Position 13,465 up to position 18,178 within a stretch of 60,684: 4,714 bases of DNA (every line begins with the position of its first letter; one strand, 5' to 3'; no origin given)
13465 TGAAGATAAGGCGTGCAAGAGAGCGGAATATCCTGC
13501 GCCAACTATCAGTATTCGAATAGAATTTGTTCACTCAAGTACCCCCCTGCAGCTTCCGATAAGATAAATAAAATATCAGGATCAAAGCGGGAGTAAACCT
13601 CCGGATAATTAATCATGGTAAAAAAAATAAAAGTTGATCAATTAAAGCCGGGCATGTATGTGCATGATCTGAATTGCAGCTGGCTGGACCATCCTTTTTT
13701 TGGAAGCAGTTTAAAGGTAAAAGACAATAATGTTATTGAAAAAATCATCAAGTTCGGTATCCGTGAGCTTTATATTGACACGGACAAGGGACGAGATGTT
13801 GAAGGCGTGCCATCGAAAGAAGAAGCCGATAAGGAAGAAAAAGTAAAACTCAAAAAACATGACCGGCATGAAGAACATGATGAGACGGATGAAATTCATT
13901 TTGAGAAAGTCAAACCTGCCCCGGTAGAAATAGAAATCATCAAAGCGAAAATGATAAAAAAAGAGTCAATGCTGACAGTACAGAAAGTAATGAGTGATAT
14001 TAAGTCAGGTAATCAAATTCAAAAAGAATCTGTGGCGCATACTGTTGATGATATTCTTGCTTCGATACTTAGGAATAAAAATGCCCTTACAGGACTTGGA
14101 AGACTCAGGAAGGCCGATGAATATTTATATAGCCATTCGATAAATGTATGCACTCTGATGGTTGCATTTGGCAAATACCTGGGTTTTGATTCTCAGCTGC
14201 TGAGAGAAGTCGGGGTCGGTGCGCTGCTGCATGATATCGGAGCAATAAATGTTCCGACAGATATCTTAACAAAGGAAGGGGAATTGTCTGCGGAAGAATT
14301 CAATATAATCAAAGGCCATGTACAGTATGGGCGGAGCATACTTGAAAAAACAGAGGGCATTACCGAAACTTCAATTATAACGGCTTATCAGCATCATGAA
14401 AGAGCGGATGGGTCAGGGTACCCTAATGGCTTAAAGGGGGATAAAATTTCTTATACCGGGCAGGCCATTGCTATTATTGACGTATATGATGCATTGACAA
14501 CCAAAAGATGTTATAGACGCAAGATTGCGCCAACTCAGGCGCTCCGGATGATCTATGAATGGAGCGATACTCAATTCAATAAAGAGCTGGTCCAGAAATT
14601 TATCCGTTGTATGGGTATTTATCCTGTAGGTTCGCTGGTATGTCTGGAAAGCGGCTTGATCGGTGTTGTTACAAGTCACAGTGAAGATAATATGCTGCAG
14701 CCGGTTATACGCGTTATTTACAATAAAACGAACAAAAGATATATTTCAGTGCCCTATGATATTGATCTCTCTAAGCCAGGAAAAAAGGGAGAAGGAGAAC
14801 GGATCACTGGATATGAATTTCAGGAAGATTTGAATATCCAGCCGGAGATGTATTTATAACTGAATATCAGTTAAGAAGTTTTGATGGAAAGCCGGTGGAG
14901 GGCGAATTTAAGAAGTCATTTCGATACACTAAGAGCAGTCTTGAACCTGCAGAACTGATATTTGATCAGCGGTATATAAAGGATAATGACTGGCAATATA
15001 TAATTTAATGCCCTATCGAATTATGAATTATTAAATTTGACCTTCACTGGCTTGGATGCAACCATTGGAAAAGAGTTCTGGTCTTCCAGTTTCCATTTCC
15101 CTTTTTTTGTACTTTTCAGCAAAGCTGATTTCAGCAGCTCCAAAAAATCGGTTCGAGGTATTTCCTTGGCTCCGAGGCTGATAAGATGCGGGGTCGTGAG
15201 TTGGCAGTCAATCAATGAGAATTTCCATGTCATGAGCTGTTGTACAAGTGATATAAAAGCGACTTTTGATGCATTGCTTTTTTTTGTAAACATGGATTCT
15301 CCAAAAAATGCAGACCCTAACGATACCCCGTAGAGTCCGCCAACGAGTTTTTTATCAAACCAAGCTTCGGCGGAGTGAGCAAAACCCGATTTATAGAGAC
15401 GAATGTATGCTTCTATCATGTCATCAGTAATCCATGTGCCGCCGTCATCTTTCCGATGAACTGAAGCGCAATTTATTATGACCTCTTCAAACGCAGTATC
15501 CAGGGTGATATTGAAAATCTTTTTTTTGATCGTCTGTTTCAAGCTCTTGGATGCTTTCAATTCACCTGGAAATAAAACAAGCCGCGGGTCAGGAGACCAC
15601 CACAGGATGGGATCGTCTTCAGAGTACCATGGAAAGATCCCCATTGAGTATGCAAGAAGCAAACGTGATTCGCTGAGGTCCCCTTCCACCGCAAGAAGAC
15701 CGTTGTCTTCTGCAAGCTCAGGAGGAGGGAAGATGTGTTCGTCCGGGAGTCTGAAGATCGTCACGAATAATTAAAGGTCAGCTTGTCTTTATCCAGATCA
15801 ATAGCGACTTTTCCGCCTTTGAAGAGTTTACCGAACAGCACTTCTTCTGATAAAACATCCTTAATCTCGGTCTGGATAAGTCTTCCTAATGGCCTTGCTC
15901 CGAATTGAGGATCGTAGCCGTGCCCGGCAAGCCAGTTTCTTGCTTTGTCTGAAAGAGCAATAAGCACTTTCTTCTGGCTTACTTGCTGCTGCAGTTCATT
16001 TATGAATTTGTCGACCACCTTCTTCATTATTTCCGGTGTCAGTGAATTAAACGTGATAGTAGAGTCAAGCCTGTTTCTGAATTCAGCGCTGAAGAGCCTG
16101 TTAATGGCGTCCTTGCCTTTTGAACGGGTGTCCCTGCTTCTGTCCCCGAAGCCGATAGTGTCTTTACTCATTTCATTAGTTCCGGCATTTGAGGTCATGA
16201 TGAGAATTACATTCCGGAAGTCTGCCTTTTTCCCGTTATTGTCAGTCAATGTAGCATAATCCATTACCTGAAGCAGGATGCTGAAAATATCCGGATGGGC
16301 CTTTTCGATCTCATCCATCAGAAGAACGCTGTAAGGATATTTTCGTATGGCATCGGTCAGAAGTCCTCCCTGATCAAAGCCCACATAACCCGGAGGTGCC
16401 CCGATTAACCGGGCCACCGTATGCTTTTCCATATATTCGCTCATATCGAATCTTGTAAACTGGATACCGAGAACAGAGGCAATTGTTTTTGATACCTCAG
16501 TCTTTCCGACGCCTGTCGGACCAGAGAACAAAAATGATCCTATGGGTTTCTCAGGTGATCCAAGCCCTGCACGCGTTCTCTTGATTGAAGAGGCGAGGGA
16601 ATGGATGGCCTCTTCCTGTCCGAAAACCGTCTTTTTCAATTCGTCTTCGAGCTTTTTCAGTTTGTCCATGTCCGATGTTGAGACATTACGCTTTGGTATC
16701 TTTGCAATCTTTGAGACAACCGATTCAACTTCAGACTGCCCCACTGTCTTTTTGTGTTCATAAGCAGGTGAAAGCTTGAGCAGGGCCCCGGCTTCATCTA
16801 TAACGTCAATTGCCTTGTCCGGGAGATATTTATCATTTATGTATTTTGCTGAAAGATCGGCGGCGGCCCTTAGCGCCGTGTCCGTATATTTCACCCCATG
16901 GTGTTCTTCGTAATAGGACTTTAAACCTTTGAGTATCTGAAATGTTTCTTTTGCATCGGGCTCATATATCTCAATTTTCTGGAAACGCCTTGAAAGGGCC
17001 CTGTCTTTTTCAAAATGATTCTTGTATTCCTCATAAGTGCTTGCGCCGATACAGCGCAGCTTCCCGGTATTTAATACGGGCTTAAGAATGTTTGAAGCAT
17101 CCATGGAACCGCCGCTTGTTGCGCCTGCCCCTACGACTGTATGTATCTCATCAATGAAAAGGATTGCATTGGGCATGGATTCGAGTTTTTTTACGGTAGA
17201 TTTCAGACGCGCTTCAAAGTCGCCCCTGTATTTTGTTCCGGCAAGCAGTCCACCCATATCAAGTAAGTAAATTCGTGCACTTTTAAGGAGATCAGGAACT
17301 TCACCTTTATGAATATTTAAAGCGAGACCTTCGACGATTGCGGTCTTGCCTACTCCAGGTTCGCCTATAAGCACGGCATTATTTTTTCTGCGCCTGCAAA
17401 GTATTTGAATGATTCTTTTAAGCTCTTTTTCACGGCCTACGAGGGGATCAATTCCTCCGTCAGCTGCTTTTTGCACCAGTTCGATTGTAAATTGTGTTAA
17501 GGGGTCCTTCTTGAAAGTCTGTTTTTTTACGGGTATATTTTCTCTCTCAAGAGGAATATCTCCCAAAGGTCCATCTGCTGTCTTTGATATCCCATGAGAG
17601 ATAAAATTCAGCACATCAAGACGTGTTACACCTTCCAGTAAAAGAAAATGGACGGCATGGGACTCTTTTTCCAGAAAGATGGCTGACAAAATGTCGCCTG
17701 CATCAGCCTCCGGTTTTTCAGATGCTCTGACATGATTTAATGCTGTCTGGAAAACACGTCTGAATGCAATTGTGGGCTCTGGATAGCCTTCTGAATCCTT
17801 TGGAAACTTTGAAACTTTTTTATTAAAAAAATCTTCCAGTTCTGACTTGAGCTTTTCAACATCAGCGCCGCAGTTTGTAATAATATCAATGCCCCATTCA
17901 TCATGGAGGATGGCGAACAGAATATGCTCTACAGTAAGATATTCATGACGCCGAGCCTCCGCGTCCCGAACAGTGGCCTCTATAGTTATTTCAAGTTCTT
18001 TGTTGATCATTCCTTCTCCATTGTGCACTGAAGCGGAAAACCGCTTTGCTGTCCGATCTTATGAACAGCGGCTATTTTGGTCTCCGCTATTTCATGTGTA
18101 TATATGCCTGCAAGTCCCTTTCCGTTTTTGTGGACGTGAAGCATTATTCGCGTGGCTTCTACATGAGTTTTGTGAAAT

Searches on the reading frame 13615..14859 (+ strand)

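Call 19: search_protein_families(library=pfam, proteins=[window:13615-14859:+], max_evalue=0.0001)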
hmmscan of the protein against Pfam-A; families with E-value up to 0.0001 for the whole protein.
window:13615-14859:+ (414 aa): 3 families
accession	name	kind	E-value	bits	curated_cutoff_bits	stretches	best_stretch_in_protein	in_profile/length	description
PF11871.13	DUF3391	-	3.5e-31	109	27.8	1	3-136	2-132/136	Domain of unknown function (DUF3391)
PF13487.12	HD_5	-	6.6e-29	101.3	27.2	1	168-322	11-167/170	HD domain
PF01966.28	HD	-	8.6e-14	52.3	22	1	172-293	2-115/116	HD domain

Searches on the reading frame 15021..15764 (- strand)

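Call 19: search_protein_families(library=pfam, proteins=[window:15021-15764:-], max_evalue=0.0001)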
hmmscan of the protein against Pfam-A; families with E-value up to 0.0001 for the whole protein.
window:15021-15764:- (247 aa): 1 family
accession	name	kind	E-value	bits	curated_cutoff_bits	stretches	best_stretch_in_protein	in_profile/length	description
PF03588.20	Leu_Phe_trans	-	8.6e-76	253.6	22.7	1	33-203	2-171/171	Leucyl/phenylalanyl-tRNA protein transferase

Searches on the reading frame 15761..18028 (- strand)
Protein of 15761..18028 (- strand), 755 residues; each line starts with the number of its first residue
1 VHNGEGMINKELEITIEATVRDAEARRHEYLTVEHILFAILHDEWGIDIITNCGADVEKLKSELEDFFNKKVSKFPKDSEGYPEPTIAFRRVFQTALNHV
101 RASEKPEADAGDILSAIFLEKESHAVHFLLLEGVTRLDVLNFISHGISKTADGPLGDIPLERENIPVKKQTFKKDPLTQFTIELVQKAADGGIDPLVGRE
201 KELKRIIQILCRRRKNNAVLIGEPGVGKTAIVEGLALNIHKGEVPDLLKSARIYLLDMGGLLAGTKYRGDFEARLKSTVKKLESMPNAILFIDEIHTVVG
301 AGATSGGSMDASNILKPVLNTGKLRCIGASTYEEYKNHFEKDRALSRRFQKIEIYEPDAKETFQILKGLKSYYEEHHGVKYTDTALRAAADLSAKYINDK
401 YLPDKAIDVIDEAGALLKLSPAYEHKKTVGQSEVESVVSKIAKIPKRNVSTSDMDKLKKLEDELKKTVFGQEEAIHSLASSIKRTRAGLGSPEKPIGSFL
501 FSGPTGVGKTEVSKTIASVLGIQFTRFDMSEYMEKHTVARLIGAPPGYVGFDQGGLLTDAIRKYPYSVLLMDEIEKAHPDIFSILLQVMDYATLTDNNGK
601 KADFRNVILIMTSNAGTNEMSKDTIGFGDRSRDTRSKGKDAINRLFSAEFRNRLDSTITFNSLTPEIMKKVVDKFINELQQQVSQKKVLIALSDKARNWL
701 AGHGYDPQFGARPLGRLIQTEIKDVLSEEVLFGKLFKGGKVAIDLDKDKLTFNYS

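Call 19: search_protein_families(library=pfam, proteins=[window:15761-18028:-], max_evalue=0.0001)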
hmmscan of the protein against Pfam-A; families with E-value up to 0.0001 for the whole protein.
window:15761-18028:- (755 aa): 15 families
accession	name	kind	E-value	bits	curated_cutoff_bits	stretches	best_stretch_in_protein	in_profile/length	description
PF07724.20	AAA_2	-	1.2e-63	214.5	27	1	494-656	1-165/166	AAA domain (Cdc48 subfamily)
PF17871.7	AAA_lid_9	-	2.2e-28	98.7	22.8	1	359-462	2-102/104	AAA lid domain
PF00004.35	AAA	-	2.3e-25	90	21.2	2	219-352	2-126/131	ATPase family associated with various cellular activities (AAA)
PF10431.15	ClpB_D2-small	-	3e-25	88.5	21.9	1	663-743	1-81/81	C-terminal, D2-small domain, of ClpB protein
PF07728.20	AAA_5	-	8.5e-17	61.9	22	1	499-622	2-133/139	AAA domain (dynein-related subfamily)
PF13191.12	AAA_16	-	5.4e-12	47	32.6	1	195-240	1-49/167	AAA ATPase domain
PF02861.25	Clp_N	-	3e-10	40.5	20.7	1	23-67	5-51/53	Clp amino terminal domain, pathogenicity island component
PF13401.12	AAA_22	-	9.2e-09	36.1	27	0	214-318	4-107/130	AAA domain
PF05621.17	TniB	-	3.1e-08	33.7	22.4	0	261-354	94-184/189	Bacterial TniB protein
PF05496.18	RuvB_N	-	4e-07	30.4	27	0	469-525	10-62/159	Holliday junction DNA helicase RuvB P-loop domain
PF00158.32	Sigma54_activat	-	8e-07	29.3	20.2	0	498-621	24-149/168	Sigma-54 interaction domain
PF07726.17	AAA_3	-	8.7e-07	29.3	27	0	500-614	3-111/131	ATPase family associated with various cellular activities (AAA)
PF20720.3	nSTAND3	-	3.3e-05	24.1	27.2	0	202-241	6-43/155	Novel STAND NTPase 3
PF23569.1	NBD_SMAX1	-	4.4e-05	23.7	27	0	201-298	17-118/212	SMAX1 nucleotide binding domain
PF02367.23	TsaE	-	7.9e-05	23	26.6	0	473-523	5-48/128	Threonylcarbamoyl adenosine biosynthesis protein TsaE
